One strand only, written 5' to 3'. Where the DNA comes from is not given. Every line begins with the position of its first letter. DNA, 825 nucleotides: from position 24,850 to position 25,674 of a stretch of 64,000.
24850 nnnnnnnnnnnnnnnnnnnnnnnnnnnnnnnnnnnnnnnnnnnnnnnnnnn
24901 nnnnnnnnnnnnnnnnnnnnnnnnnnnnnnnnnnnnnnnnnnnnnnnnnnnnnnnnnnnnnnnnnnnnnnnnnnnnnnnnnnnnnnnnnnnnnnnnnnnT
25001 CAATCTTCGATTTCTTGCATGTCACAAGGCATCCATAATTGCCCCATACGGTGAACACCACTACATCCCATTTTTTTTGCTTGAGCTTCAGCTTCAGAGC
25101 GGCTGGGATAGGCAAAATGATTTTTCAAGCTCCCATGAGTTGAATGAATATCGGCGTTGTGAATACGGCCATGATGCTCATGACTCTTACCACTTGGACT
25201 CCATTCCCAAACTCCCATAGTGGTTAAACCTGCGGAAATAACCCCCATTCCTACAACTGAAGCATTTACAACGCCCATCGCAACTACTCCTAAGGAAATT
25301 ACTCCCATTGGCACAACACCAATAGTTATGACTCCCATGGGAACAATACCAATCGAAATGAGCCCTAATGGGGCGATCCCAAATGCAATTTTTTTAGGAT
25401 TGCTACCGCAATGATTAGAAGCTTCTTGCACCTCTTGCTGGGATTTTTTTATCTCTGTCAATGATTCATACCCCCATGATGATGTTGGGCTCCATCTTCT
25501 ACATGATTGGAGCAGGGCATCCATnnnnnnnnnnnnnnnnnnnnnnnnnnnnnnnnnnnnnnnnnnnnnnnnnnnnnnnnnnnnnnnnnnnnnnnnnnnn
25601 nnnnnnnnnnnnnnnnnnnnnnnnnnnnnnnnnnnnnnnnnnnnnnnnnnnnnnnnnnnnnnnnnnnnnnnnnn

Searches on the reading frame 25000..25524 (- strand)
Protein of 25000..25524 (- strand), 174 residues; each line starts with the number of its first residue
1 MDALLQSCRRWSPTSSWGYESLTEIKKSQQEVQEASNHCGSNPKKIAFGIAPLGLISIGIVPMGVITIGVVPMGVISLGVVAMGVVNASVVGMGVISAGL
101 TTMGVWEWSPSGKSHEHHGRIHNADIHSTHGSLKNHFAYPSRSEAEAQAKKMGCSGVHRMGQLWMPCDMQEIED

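Call 34: search_protein_families(library=pfam, proteins=[window:25000-25524:-], max_evalue=0.001)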
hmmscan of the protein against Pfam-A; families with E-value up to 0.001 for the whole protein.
window:25000-25524:- (174 aa): 2 families
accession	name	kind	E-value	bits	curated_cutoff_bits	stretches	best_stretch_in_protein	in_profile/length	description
PF12518.13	DUF3721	-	1.3e-16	60.4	27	1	139-168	1-30/33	Protein of unknown function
PF01744.25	GLTT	-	1.7e-16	59.9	21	2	49-76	1-28/28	GLTT repeat (6 copies)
